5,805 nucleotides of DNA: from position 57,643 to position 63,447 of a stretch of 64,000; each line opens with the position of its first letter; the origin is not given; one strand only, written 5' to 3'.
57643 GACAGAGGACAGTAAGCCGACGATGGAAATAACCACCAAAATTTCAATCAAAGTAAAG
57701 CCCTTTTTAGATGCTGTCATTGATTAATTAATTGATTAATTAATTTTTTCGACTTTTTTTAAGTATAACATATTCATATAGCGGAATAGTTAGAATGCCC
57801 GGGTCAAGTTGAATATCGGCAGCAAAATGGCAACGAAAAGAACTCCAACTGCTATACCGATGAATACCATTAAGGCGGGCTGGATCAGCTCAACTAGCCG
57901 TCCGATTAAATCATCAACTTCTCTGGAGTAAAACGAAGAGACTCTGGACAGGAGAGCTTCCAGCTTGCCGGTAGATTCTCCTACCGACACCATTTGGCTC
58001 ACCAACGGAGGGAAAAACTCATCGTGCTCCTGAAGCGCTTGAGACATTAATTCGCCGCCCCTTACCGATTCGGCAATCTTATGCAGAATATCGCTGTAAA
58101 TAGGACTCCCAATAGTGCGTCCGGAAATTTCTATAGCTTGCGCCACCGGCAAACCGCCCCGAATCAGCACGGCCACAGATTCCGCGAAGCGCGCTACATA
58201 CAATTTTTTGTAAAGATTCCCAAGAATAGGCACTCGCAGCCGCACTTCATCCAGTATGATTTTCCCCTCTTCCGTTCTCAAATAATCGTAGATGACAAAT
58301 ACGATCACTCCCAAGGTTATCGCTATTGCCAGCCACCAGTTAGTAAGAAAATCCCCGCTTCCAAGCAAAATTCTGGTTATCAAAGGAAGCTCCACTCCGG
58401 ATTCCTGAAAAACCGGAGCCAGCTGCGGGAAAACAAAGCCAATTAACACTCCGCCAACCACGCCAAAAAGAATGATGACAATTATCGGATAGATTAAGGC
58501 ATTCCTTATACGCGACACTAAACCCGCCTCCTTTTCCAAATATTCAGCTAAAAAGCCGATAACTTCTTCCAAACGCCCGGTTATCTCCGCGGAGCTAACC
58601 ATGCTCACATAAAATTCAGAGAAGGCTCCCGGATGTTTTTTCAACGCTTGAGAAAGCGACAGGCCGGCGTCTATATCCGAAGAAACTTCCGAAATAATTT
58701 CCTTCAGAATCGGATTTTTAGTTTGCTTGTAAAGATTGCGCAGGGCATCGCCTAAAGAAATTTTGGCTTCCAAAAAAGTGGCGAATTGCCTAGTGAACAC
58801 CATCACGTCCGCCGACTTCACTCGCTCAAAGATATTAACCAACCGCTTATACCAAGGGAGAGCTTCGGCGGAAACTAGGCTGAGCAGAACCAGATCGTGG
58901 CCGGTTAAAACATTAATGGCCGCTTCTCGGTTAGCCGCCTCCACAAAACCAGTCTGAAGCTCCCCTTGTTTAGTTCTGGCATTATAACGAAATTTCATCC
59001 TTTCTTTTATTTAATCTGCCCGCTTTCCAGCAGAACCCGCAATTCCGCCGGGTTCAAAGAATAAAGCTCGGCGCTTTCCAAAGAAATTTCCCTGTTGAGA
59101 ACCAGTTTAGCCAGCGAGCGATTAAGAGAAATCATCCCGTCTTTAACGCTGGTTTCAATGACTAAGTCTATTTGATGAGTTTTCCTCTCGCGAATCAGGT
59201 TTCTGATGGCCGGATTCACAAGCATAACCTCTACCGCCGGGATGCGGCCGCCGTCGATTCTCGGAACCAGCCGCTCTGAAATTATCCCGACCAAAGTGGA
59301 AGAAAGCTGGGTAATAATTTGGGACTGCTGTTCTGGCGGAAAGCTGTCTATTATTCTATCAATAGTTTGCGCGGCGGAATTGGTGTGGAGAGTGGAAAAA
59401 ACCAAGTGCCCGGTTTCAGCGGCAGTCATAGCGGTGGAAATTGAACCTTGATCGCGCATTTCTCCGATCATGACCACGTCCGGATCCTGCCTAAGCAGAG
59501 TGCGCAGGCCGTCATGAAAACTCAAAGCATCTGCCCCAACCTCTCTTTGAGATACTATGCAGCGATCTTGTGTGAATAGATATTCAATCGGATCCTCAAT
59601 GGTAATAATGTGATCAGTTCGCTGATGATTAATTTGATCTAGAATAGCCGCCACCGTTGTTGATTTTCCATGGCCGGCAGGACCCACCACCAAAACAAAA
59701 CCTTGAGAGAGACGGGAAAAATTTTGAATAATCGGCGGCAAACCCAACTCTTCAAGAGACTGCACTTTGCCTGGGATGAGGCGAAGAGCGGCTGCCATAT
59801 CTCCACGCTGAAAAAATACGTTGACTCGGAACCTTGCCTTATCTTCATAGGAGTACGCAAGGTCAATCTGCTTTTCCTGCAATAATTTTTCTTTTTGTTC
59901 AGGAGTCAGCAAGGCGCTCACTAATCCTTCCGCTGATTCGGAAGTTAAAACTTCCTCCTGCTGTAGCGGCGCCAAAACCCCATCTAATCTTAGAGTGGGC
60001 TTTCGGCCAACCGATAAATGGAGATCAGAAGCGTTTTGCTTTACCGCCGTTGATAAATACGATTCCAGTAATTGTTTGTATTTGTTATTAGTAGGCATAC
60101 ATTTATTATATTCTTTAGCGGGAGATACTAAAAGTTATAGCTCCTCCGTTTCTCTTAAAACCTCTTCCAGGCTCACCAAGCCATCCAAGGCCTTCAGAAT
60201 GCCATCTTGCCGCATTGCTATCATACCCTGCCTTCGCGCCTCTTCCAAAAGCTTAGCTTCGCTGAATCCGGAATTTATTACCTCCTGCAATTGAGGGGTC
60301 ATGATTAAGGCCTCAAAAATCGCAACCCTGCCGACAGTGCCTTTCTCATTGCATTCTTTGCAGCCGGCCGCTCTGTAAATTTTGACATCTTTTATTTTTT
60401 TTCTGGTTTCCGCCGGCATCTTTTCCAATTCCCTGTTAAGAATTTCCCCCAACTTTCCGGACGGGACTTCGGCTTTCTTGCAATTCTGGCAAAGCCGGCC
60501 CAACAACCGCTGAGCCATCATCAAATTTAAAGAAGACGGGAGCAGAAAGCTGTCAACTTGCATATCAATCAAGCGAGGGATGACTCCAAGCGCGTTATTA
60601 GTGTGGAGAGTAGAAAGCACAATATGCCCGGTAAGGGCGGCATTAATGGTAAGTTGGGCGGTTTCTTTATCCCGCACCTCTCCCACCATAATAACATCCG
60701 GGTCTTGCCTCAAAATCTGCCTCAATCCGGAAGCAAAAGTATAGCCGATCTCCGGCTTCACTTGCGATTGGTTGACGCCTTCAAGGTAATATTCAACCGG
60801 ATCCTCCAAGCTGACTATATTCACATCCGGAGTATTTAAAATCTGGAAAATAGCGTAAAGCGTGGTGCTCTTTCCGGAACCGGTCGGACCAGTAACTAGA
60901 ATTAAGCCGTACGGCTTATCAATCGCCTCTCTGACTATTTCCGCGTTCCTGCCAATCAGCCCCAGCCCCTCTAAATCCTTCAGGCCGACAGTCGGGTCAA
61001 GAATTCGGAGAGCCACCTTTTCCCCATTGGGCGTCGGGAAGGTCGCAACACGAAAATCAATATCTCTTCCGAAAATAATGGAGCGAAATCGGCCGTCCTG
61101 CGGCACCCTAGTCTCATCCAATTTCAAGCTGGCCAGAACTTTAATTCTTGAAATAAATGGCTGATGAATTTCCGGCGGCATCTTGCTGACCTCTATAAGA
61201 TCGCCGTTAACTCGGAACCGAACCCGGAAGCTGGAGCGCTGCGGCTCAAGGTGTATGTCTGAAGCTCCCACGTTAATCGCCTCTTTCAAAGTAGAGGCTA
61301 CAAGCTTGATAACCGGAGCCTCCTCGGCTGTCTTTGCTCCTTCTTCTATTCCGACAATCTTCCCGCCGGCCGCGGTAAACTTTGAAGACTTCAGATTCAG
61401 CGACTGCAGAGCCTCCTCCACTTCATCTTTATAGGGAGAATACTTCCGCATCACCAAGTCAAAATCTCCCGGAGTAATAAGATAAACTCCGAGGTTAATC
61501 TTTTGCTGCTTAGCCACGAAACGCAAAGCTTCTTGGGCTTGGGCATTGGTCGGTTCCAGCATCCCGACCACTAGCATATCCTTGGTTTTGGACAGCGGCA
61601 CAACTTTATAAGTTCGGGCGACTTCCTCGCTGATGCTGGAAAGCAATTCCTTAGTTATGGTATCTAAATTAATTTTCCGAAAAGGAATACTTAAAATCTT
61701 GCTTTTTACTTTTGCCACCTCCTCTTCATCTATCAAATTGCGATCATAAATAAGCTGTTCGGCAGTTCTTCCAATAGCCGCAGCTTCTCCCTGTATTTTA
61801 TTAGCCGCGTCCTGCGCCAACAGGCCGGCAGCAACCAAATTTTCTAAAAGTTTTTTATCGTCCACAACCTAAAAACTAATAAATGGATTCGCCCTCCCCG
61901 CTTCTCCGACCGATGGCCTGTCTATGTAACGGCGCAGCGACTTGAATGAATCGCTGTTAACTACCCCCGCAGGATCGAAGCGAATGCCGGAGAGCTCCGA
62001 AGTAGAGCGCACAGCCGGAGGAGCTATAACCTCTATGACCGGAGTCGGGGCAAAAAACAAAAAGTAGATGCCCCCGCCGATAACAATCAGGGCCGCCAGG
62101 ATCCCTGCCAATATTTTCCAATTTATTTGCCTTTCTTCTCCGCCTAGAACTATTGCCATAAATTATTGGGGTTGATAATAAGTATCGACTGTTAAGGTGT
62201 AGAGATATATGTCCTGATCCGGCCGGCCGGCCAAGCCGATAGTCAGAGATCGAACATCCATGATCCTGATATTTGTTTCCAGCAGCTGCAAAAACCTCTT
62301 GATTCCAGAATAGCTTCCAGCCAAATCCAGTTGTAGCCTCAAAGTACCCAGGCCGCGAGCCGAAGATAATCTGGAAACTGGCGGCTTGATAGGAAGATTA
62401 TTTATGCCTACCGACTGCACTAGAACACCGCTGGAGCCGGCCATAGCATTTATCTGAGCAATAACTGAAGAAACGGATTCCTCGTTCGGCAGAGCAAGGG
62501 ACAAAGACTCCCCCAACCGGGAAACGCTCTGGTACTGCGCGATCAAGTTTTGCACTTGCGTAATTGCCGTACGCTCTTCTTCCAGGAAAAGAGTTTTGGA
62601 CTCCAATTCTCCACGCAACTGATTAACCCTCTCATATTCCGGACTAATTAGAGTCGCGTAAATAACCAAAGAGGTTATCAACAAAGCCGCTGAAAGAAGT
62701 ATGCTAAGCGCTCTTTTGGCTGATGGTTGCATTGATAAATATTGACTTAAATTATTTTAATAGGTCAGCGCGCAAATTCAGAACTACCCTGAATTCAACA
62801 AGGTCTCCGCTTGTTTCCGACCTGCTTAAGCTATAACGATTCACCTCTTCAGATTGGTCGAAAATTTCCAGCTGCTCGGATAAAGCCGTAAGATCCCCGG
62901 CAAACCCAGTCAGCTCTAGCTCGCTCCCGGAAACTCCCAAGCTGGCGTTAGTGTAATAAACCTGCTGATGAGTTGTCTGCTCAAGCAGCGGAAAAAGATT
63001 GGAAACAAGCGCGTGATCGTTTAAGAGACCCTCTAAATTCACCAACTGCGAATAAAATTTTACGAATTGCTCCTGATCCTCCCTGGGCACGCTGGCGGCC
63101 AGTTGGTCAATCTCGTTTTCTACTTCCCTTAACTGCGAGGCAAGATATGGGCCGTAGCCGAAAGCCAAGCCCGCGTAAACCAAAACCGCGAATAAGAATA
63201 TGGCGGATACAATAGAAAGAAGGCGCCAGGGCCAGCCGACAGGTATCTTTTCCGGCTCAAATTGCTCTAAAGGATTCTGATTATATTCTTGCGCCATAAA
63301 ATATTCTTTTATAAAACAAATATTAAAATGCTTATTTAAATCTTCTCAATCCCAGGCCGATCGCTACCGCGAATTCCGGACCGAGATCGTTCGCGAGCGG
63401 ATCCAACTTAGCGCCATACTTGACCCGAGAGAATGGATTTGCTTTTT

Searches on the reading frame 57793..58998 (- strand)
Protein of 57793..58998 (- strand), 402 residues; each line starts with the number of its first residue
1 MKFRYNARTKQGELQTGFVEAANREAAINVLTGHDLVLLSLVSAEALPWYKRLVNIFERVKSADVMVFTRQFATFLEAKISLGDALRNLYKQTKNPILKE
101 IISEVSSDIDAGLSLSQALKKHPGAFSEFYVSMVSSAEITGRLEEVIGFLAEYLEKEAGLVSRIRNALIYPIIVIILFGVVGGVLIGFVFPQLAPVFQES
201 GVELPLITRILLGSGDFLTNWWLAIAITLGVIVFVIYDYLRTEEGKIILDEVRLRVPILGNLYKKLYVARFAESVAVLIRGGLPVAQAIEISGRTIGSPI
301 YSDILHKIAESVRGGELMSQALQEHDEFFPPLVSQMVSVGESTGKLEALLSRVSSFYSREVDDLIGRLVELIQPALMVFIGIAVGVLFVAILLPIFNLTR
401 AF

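Call 57: search_protein_families(library=pfam, proteins=[window:57793-58998:-], max_evalue=0.001)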
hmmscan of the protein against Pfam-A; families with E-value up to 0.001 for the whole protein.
window:57793-58998:- (402 aa): 1 family
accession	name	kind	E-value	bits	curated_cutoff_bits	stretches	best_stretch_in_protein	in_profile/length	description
PF00482.28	T2SSF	-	2.6e-56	189.4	25.2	2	68-191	1-125/125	Type II secretion system (T2SS), protein F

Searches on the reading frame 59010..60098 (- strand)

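Call 57: search_protein_families(library=pfam, proteins=[window:59010-60098:-], max_evalue=0.001)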
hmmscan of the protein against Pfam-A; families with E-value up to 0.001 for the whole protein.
window:59010-60098:- (363 aa): 3 families
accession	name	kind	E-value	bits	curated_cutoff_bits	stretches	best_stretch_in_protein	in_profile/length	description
PF00437.27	T2SSE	-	3.4e-49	167.9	24.9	1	8-281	9-281/370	Type II/IV secretion system protein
PF13191.12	AAA_16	-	3.8e-05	24.7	32.6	1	132-204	24-85/167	AAA ATPase domain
PF13401.12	AAA_22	-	0.00023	21.9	27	1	131-170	4-42/130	AAA domain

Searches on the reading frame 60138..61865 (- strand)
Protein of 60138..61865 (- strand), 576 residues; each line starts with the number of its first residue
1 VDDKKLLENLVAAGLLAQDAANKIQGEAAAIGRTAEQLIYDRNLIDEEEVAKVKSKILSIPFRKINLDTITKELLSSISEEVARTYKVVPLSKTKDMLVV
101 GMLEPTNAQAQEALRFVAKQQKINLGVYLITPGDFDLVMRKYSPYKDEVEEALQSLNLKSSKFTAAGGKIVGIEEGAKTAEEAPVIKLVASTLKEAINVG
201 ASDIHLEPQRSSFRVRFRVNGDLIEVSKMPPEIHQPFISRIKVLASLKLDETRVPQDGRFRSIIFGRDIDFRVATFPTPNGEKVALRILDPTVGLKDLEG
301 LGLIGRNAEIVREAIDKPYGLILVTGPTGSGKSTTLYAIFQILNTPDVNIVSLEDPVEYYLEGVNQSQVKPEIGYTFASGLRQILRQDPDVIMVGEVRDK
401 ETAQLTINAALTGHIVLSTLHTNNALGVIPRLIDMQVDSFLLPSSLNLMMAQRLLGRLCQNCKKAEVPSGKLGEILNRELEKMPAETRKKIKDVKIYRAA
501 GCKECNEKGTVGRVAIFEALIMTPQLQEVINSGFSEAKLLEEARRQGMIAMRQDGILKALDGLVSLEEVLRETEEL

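Call 57: search_protein_families(library=pfam, proteins=[window:60138-61865:-], max_evalue=0.001)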
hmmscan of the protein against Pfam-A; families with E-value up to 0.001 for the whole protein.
window:60138-61865:- (576 aa): 6 families
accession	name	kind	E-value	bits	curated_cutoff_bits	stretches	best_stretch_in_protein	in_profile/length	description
PF00437.27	T2SSE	-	1.3e-126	422.7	24.9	1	180-571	3-370/370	Type II/IV secretion system protein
PF05157.20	MshEN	-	1.1e-13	51.4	23.1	1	59-144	2-85/90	MshEN domain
PF13191.12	AAA_16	-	9.2e-05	23.4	32.6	1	304-414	3-111/167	AAA ATPase domain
PF13476.12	AAA_23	-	9.9e-05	23.5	27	1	318-347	18-49/201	AAA domain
PF13555.12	AAA_29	-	0.00021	21.4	27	1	320-345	23-48/61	P-loop containing region of AAA domain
PF25199.1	nSTAND_NTPase5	-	0.00061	20.1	34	0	311-352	29-75/145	Novel STAND NTPase 5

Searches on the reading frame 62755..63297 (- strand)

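Call 57: search_protein_families(library=pfam, proteins=[window:62755-63297:-], max_evalue=0.001)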
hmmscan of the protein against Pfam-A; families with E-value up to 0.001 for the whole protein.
window:62755-63297:- (181 aa): 1 family
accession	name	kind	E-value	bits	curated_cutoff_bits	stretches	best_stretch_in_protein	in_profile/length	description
PF05137.18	PilN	-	0.00067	20.1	22.8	0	101-171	2-74/78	Fimbrial assembly protein (PilN)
